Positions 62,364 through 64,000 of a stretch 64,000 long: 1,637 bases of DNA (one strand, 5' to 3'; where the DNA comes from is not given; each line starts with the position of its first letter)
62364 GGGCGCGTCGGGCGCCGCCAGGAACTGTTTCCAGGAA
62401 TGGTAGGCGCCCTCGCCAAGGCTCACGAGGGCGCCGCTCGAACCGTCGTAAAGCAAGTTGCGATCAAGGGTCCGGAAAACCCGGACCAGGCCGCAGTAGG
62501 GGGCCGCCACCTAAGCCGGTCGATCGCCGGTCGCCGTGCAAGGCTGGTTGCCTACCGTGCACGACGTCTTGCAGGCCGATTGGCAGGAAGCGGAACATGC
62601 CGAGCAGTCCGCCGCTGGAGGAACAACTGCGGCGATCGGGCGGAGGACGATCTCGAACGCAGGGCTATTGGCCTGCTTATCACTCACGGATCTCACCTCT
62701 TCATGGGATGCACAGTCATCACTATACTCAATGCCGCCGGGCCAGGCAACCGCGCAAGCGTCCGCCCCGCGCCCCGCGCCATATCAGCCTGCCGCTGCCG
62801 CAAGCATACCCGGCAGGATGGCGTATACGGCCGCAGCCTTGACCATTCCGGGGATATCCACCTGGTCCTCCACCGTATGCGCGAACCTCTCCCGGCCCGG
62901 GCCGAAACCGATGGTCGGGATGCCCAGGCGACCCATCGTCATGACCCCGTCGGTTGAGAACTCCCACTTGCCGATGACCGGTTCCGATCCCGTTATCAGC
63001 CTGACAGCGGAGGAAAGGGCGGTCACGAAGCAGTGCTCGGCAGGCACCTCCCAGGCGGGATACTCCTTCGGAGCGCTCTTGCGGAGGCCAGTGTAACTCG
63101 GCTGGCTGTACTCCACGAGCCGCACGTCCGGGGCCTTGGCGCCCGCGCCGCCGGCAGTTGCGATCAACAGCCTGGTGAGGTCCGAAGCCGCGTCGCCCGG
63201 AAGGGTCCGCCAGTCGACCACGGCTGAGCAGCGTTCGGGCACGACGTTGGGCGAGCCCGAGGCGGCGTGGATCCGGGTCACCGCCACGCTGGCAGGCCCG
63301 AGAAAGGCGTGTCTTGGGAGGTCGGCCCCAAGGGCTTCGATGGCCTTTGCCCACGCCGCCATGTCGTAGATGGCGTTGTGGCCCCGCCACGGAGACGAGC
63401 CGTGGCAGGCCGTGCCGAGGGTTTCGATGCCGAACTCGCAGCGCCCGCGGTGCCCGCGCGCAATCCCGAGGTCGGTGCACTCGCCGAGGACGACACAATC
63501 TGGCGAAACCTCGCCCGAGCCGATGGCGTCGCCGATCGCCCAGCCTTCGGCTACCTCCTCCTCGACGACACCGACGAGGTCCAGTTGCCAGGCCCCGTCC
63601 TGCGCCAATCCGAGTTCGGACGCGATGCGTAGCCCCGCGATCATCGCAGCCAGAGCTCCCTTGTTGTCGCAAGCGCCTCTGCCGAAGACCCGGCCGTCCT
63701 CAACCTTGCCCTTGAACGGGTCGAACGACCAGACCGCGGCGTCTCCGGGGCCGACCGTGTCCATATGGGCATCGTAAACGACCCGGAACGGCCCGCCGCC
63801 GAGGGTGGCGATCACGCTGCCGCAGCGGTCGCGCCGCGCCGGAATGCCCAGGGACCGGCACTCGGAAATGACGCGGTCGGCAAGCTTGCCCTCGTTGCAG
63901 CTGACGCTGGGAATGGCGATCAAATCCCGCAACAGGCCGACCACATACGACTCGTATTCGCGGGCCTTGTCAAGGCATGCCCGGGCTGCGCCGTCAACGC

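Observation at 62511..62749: SCIFF-type ranthipeptide precursor with a non-canonical leader and first Cys pair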

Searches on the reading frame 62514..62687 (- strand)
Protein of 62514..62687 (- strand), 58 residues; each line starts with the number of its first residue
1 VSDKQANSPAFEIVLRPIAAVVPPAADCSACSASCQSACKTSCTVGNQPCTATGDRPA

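Call 3: search_protein_families(library=ncbifam, proteins=[window:62514-62687:-], max_evalue=1)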
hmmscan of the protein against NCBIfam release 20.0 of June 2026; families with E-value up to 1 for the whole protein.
seq(58 aa): 1 family
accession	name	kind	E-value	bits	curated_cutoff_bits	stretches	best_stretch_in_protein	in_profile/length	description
TIGR03973.1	six_Cys_in_45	equivalog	3.6e-12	46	50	1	27-51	19-43/43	six-cysteine ranthipeptide SCIFF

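Call 4: search_protein_families(library=pfam, proteins=[window:62514-62687:-], max_evalue=10)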
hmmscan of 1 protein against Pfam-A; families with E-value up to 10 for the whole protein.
seq(58 aa): 1 family
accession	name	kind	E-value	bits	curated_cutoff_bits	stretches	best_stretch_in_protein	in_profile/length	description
PF13165.11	SCIFF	-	9.9e-12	45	27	1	27-51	19-43/44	Six-cysteine peptide SCIFF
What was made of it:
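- On SCIFF precursor (PF13165 / TIGR03973): 45 bits against a threshold of 27, E 9.9e-12 (call 4).
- Checked: Pfam PF13165 SCIFF: 45 bits, gathering score 27, E 1e-11 (call 4).
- Pfam SCIFF, 45 bits against a threshold of 27 (call 4). Pfam match at E 1e-11 (call 4).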

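Call 7: find_homologous_proteins(query=window:62514-62687:-, max_evalue=0.001)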
Query seq(58 aa) (58 aa): 40 proteins with E <= 0.001 among 48 candidates.
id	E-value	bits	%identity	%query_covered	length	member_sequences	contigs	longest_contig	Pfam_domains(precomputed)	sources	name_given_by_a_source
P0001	7.0e-17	78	75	83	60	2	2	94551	PF13165.12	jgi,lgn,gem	-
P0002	5.1e-16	75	73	95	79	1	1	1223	PF13165.12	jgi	jgi:predicted ribosomally synthesized six-cysteine peptide SCIFF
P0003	7.9e-15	71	67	90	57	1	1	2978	PF13165.12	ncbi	-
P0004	2.9e-14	70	63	90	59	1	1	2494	PF13165.12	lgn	-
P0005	1.8e-13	67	74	72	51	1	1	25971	PF13165.12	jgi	jgi:predicted ribosomally synthesized six-cysteine peptide SCIFF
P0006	3.0e-12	63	65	83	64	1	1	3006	PF13165.12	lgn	-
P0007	4.4e-12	63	62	98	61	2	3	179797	PF13165.12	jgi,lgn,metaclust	metaclust:\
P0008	2.1e-8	51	59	79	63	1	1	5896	PF13165.12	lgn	-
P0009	4.6e-7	47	55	69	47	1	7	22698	PF13165.12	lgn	-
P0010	8.2e-7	46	51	88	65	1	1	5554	PF13165.12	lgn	-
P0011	5.0e-6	44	64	57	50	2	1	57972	PF13165.12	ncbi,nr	ncbi:MAG: six-cysteine peptide SCIFF [Firmicutes bacterium]|nr:six-cysteine peptide SCIFF [Bacillota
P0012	7.3e-6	43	53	81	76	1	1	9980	PF13165.12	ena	-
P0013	7.8e-6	43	84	43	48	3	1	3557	PF13165.12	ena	-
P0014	8.5e-6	43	58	64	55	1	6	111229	PF13165.12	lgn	-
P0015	1.0e-5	43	58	69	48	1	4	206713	PF13165.12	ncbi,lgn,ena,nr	ncbi:MAG: six-cysteine ranthipeptide SCIFF [Clostridiales bacterium]|nr:six-cysteine ranthipeptide S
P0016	1.1e-5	43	83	41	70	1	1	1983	PF13165.12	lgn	-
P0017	1.9e-5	42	55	69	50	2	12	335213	PF13165.12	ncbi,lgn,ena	-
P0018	2.5e-5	42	61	66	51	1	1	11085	PF13165.12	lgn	-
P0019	2.7e-5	42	55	69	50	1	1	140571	PF13165.12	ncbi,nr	ncbi:MAG: six-cysteine ranthipeptide SCIFF [Eubacteriales bacterium]|nr:six-cysteine ranthipeptide S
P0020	2.9e-5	42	53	69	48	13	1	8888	PF13165.12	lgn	-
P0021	3.0e-5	42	55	69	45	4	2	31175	PF13165.12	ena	-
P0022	3.8e-5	41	61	66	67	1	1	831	PF13165.12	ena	-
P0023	3.9e-5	41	63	69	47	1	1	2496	PF13165.12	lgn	-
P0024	4.3e-5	41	55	69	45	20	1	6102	PF13165.12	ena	-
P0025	5.4e-5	41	57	64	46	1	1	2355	PF13165.12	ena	-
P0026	5.7e-5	41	60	69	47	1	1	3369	PF13165.12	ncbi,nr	ncbi:MAG: six-cysteine ranthipeptide SCIFF [Firmicutes bacterium]|nr:six-cysteine ranthipeptide SCIF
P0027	6.3e-5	41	55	69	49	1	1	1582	PF13165.12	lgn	-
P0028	7.4e-5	40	83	40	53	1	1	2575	PF13165.12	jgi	jgi:predicted ribosomally synthesized six-cysteine peptide SCIFF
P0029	7.9e-5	40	87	40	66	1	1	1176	PF13165.12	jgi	jgi:predicted ribosomally synthesized six-cysteine peptide SCIFF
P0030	8.8e-5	40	87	40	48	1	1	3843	PF13165.12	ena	-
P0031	1.3e-4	40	63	55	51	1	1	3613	PF13165.12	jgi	-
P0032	1.4e-4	39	80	43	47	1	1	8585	PF13165.12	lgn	-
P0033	1.4e-4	39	70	47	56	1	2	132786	PF13165.12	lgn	-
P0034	2.0e-4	39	53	62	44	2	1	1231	PF13165.12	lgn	-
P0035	2.6e-4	39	78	40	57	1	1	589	PF13165.12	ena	-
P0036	3.5e-4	38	53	81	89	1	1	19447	PF13165.12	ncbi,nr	ncbi:MAG: six-cysteine ranthipeptide SCIFF [Acetobacteraceae bacterium]|nr:six-cysteine ranthipeptid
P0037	4.1e-4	38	83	40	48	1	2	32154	PF13165.12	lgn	-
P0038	5.6e-4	38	54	62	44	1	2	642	PF13165.12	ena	-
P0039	7.9e-4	37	83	40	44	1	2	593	PF13165.12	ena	-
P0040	9.9e-4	37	54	62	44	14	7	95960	PF13165.12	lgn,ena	-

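Call 10: find_encoding_contigs(protein=P0001, flank=6000, max_places=3)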
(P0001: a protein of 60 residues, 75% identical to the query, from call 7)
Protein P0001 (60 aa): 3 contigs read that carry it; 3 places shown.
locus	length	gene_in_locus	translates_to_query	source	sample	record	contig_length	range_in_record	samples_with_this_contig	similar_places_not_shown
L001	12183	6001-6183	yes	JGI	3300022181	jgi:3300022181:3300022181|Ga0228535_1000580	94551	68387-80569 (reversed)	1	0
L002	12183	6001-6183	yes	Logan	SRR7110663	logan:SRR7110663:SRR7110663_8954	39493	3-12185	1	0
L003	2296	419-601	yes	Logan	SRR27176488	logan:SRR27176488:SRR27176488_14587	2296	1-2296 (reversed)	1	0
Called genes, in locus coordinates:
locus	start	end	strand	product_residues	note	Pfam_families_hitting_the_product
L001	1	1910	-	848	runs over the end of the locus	PF17854:FtsK_alpha, PF01580:FtsK_SpoIIIE, PF09397:FtsK_gamma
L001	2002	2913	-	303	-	PF02673:BacA, PF01925:TauE (weak)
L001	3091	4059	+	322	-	PF19420:DDAH_eukar, PF02274:ADI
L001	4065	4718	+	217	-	PF19641:DUF6144 (weak)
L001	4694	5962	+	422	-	PF01546:Peptidase_M20, PF07687:M20_dimer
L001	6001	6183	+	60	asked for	PF13165:SCIFF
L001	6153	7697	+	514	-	PF04055:Radical_SAM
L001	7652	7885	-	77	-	PF14035:YlzJ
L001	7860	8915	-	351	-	PF00574:CLP_protease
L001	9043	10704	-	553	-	PF00753:Lactamase_B, PF12706:Lactamase_B_2, PF22505:RNase_J_b_CASP, PF07521:RMMBL, PF17770:RNase_J_C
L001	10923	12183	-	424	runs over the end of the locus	PF00696:AA_kinase, PF01842:ACT (faint), PF13840:ACT_7, PF22468:ACT_9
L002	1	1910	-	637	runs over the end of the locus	?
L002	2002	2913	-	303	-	PF02673:BacA, PF01925:TauE (weak)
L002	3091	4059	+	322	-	PF19420:DDAH_eukar, PF02274:ADI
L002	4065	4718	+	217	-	PF19641:DUF6144 (weak)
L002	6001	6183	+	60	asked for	PF13165:SCIFF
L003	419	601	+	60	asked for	PF13165:SCIFF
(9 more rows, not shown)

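Call 11: find_encoding_contigs(protein=P0007, flank=6000, max_places=3)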
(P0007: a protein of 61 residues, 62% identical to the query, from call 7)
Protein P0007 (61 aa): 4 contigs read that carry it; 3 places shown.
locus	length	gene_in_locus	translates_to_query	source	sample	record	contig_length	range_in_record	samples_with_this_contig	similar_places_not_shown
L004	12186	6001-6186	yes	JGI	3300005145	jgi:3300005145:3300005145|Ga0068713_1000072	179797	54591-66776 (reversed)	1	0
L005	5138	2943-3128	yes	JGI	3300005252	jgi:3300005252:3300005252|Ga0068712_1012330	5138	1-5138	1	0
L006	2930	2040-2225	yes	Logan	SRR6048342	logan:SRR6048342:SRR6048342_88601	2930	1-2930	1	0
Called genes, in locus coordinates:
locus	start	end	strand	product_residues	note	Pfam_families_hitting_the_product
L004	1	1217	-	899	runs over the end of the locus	PF03699:UPF0182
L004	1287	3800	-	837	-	PF17854:FtsK_alpha, PF01580:FtsK_SpoIIIE, PF09397:FtsK_gamma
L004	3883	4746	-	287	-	PF02673:BacA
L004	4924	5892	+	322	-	PF19420:DDAH_eukar, PF02274:ADI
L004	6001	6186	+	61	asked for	PF13165:SCIFF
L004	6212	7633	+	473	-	PF04055:Radical_SAM, PF13353:Fer4_12 (weak)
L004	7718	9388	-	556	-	PF00753:Lactamase_B, PF12706:Lactamase_B_2, PF22505:RNase_J_b_CASP, PF07521:RMMBL, PF17770:RNase_J_C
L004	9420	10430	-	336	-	PF01118:Semialdhyde_dh, PF02774:Semialdhyde_dhC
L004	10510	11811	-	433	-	PF00675:Peptidase_M16, PF05193:Peptidase_M16_C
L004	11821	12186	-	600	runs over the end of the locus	PF08486:SpoIID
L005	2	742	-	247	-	?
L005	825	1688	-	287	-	PF02673:BacA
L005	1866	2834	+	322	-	PF19420:DDAH_eukar, PF02274:ADI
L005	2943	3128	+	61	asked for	PF13165:SCIFF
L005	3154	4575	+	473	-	PF04055:Radical_SAM, PF13353:Fer4_12 (weak)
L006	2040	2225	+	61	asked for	PF13165:SCIFF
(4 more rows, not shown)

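Call 27: search_protein_families(library=ncbifam, proteins=[L001:6153-7697:+, L004:6212-7633:+], max_evalue=1e-10)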
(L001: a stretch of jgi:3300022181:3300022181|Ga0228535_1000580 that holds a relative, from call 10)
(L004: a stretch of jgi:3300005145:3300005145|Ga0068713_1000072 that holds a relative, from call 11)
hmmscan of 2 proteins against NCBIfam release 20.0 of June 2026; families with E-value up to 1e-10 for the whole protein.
L001:6153-7697:+ (514 aa): 22 families
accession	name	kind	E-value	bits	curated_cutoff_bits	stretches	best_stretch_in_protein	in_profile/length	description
TIGR03974.1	rSAM_six_Cys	equivalog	5.3e-91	305.7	425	2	103-257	94-239/451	thioether cross-link-forming SCIFF peptide maturase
NF040492.1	not_ScfB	exception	2.9e-69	234.1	855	2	306-502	251-449/450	ScfB-related radical SAM/SPASM orphan maturase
NF047865.1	rSAM_PapB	equivalog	2.3e-56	191.4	340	2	105-265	2-152/330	PapB family radical SAM/SPASM ranthipeptide maturase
TIGR04064.1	rSAM_nif11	equivalog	9.7e-52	176.2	518.7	2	81-276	53-238/459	nif11-like peptide radical SAM maturase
TIGR03906.1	quino_hemo_SAM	equivalog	4.5e-44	150.9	453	2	78-264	64-243/467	quinohemoprotein amine dehydrogenase maturation protein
TIGR04068.1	rSAM_ocin_clost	equivalog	6.1e-28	97.9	500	1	105-252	83-222/462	Cys-rich peptide radical SAM maturase CcpM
NF035951.1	rSAM_RumMC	equivalog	5.6e-21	74.8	720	1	103-270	109-267/510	RumMC family radical SAM sactipeptide maturase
TIGR03978.1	rSAM_paired_1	equivalog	2.5e-19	69.4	370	1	112-281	89-246/466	His-Xaa-Ser system radical SAM maturase HxsB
TIGR03942.1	sulfatase_rSAM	equivalog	4.7e-19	68.7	349.45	1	112-264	7-150/363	anaerobic sulfatase maturase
TIGR04280.1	geopep_mat_rSAM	hypoth_equivalog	1e-18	67.5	400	1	112-263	90-231/428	geopeptide radical SAM maturase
NF041298.1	rSAM_mat_DynA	equivalog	1.4e-18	67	450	1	113-270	8-154/356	dynobactin maturation radical SAM/SPASM protein DynA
NF041707.1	rSAM_YhhB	equivalog_domain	1.8e-17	63.3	445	1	106-265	2-155/369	cyclophane-forming radical SAM/SPASM peptide maturase YhhB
NF038170.1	lachnocin_rSAM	equivalog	8.4e-16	57.9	550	1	104-260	74-221/440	lachnocin radical SAM maturase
TIGR04269.1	SAM_SPASM_FxsB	subfamily_domain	2.5e-14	53.1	370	1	106-267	2-160/363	FxsB family cyclophane-forming radical SAM/SPASM peptide maturase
TIGR04163.1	rSAM_cobopep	equivalog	4.3e-14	52.1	375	0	109-262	67-208/428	peptide-modifying radical SAM enzyme CbpB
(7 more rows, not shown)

L004:6212-7633:+ (473 aa): 24 families
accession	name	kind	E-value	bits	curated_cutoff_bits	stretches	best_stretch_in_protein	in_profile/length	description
TIGR03974.1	rSAM_six_Cys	equivalog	1.8e-103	346.8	425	2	268-462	254-450/451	thioether cross-link-forming SCIFF peptide maturase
NF040492.1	not_ScfB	exception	1.3e-83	281.4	855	2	268-462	253-449/450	ScfB-related radical SAM/SPASM orphan maturase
TIGR04064.1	rSAM_nif11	equivalog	1.7e-59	201.7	518.7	2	77-236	76-233/459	nif11-like peptide radical SAM maturase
NF047865.1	rSAM_PapB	equivalog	1.8e-59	201.6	340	2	78-230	2-152/330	PapB family radical SAM/SPASM ranthipeptide maturase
TIGR03906.1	quino_hemo_SAM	equivalog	1.3e-49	169.1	453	2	73-229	84-243/467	quinohemoprotein amine dehydrogenase maturation protein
TIGR04068.1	rSAM_ocin_clost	equivalog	9.2e-28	97.3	500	1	75-224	80-229/462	Cys-rich peptide radical SAM maturase CcpM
TIGR03978.1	rSAM_paired_1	equivalog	7.6e-26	90.9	370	1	84-235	88-235/466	His-Xaa-Ser system radical SAM maturase HxsB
NF035951.1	rSAM_RumMC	equivalog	1.1e-23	83.7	720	1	76-232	109-264/510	RumMC family radical SAM sactipeptide maturase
TIGR03942.1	sulfatase_rSAM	equivalog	6.8e-23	81.3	349.45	1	85-228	7-149/363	anaerobic sulfatase maturase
NF041298.1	rSAM_mat_DynA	equivalog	4e-21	75.4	450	1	86-229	8-148/356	dynobactin maturation radical SAM/SPASM protein DynA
NF041707.1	rSAM_YhhB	equivalog_domain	6.3e-21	74.7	445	1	79-229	2-154/369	cyclophane-forming radical SAM/SPASM peptide maturase YhhB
TIGR04269.1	SAM_SPASM_FxsB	subfamily_domain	1.3e-20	73.7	370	1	79-228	2-155/363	FxsB family cyclophane-forming radical SAM/SPASM peptide maturase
TIGR04280.1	geopep_mat_rSAM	hypoth_equivalog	6.7e-20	71.5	400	1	84-223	89-226/428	geopeptide radical SAM maturase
TIGR04163.1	rSAM_cobopep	equivalog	1.5e-19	70.1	375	0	82-228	67-209/428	peptide-modifying radical SAM enzyme CbpB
NF038170.1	lachnocin_rSAM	equivalog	1.9e-18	66.6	550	1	78-227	75-223/440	lachnocin radical SAM maturase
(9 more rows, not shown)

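Call 39: find_related_loci(query=A2, collection=metagenome_contigs, flank=3500)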
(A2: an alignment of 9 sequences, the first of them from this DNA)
Query A2 (58 aa) in metagenome_contigs; peptide patterns used: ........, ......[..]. (x = any residue, [..] = any of these).
600 stretches matched a pattern (row limit reached: there are more); 581 encode a relative of the query (tblastn E <= 1e-3); the best 80 are kept; 80 distinct loci.
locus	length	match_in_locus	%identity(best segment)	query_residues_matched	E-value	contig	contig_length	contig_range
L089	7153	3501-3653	51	3-51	2e-10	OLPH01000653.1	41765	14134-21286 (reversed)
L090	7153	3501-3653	51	3-51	2e-10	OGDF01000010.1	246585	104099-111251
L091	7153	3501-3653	51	3-51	2e-10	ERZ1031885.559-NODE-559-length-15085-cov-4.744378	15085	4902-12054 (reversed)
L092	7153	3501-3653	51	3-51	7e-10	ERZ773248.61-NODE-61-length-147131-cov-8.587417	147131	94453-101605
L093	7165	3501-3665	42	2-56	1e-9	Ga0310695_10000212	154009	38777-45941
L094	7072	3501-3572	75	28-51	2e-9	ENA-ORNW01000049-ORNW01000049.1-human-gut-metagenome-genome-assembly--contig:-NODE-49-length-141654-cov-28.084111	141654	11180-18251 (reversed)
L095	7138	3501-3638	54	12-50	3e-9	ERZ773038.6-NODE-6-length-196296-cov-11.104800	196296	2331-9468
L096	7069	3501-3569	78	28-50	3e-9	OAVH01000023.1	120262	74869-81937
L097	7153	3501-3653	51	2-50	3e-9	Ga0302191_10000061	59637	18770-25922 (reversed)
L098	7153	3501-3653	51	2-50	3e-9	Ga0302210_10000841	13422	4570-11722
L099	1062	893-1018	52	13-56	4e-9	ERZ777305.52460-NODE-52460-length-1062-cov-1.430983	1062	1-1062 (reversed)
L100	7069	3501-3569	78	28-50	4e-9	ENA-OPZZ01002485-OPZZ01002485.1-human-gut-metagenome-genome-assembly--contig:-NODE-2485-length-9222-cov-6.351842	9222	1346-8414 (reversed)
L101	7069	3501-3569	78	28-50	4e-9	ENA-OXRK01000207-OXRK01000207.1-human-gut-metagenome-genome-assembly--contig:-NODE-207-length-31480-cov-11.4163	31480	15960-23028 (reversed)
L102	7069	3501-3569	78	28-50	4e-9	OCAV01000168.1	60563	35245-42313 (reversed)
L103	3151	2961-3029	78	28-50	4e-9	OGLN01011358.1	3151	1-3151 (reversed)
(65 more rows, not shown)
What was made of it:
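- Tried and rejected: Metagenome scan with the peptide alignment (call 39).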

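Call 41: search_solved_structures(query=window:62514-62687:-, max_evalue=10, show_alignments=2)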
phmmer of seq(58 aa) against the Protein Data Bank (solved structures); distinct sequences matched with E-value up to 10: 0.
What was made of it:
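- Tried and rejected: PDB sequence search with the peptide (call 41).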

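Call 71: search_protein_families(library=ncbifam, proteins=[P0001, P0003, P0004, P0005, P0006, P0007, P0008], max_evalue=1)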
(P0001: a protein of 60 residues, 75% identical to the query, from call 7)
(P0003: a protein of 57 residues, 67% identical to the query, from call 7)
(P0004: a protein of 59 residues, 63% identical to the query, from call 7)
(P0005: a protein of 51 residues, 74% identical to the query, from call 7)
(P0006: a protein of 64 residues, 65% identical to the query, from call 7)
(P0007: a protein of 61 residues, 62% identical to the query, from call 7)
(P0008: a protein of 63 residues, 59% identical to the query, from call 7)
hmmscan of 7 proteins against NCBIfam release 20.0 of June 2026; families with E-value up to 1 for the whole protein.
P0001 (60 aa): 1 family
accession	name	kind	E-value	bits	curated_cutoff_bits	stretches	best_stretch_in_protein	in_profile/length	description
TIGR03973.1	six_Cys_in_45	equivalog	1.2e-13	50.8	50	1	28-52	19-42/43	six-cysteine ranthipeptide SCIFF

P0003 (57 aa): 1 family
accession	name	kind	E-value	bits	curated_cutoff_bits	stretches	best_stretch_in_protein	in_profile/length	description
TIGR03973.1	six_Cys_in_45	equivalog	4.2e-12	45.8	50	1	27-50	19-42/43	six-cysteine ranthipeptide SCIFF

P0004 (59 aa): 3 families
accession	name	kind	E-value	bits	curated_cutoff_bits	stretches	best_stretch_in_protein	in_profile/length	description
TIGR03973.1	six_Cys_in_45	equivalog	3.7e-12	46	50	1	26-51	19-43/43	six-cysteine ranthipeptide SCIFF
TIGR04135.1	FibroRuminTarg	subfamily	0.014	15.4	45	1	9-46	6-45/52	FibroRumin family radical SAM-modified Cys-rich RiPP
TIGR04117.1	Syntroph_Cxxx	paralog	0.072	13.2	50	1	21-51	48-78/98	Cys-Xaa-Xaa-Xaa repeat radical SAM target protein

P0005 (51 aa): 1 family
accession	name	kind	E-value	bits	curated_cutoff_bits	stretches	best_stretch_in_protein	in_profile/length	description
TIGR03973.1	six_Cys_in_45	equivalog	1.5e-14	53.6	50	1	14-41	17-43/43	six-cysteine ranthipeptide SCIFF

P0006 (64 aa): 1 family
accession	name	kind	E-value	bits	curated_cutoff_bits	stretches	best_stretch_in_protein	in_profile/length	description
TIGR03973.1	six_Cys_in_45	equivalog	3.2e-13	49.4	50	1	32-57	19-43/43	six-cysteine ranthipeptide SCIFF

P0007 (61 aa): 2 families
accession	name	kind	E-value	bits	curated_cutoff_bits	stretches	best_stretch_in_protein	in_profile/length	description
TIGR03973.1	six_Cys_in_45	equivalog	3.7e-13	49.2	50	1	29-54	18-43/43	six-cysteine ranthipeptide SCIFF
TIGR04117.1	Syntroph_Cxxx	paralog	0.043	13.9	50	1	27-55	51-79/98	Cys-Xaa-Xaa-Xaa repeat radical SAM target protein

P0008 (63 aa): 1 family
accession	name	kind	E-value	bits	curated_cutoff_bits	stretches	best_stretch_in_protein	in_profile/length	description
TIGR03973.1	six_Cys_in_45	equivalog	1.6e-11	43.9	50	1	26-49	19-42/43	six-cysteine ranthipeptide SCIFF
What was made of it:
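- Both partners score below the NCBIfam equivalog cut-offs (calls 3, 27, 71).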

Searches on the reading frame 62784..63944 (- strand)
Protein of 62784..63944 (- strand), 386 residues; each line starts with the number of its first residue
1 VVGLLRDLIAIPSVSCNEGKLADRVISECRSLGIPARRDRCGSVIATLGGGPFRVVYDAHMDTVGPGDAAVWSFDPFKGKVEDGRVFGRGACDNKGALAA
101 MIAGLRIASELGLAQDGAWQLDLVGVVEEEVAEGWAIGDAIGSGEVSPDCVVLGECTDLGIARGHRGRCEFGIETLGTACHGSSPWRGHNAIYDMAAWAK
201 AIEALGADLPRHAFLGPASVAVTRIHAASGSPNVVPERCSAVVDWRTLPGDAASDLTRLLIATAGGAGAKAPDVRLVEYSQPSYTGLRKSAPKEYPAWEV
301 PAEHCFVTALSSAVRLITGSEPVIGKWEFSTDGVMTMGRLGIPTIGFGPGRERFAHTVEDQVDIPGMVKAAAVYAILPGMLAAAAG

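Call 3: search_protein_families(library=ncbifam, proteins=[window:62784-63944:-], max_evalue=1)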
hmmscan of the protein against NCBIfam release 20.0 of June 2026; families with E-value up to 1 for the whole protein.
window:62784-63944:- (386 aa): 59 families (the best 25 are shown)
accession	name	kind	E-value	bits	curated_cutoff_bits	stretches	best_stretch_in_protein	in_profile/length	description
NF009555.0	PRK13004.1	equivalog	3.5e-107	358.7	321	1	1-382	17-396/399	YgeY family selenium metabolism-linked hydrolase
TIGR03526.1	selenium_YgeY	hypoth_equivalog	3.2e-97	325.9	321.5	1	1-379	15-391/395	YgeY family selenium metabolism-linked hydrolase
TIGR01910.1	DapE-ArgE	subfamily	7.4e-47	160.3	217.6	1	4-373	3-373/373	ArgE/DapE family deacylase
TIGR01892.1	AcOrn-deacetyl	equivalog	4.9e-37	127.8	297.7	1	5-373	3-360/365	acetylornithine deacetylase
NF006399.0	PRK08651.1-2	equivalog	3.7e-36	125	381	1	43-373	56-396/405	succinyl-diaminopimelate desuccinylase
NF006400.0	PRK08651.1-3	equivalog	1e-33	116.8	374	1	44-382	75-407/410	succinyl-diaminopimelate desuccinylase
NF006365.0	PRK08588.1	subfamily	1.1e-33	117.1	289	1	3-374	11-373/383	succinyl-diaminopimelate desuccinylase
NF005710.0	PRK07522.1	subfamily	4e-33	115.1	412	1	4-370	13-377/391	acetylornithine deacetylase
NF003367.0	PRK04443.1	equivalog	9.6e-32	110.7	363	1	3-373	11-337/349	[LysW]-lysine hydrolase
TIGR01900.1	dapE-gram_pos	equivalog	1.6e-31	109.5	304.2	1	4-373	8-345/351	succinyl-diaminopimelate desuccinylase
NF009557.0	PRK13009.1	equivalog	7.2e-30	104.4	284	1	2-375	6-368/377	succinyl-diaminopimelate desuccinylase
NF006402.0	PRK08651.1-5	equivalog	2.1e-27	96.1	369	1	23-265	26-263/369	succinyl-diaminopimelate desuccinylase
NF005373.0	PRK06915.1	equivalog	6.6e-27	94.5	428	2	52-205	93-242/422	peptidase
NF003474.0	PRK05111.1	equivalog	1.2e-24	87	460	1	6-363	13-362/383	acetylornithine deacetylase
NF009558.0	PRK13013.1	equivalog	1.2e-24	86.7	428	2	55-204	89-238/429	acetylornithine deacetylase/succinyl-diaminopimelate desuccinylase family protein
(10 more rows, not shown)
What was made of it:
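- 62784..64000 (-): M20 hydrolase of the YgeY family, directly upstream of scfA on the same strand; it runs off the end of the window. NF009555, 358.7 bits against a cut-off of 321 (call 3).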
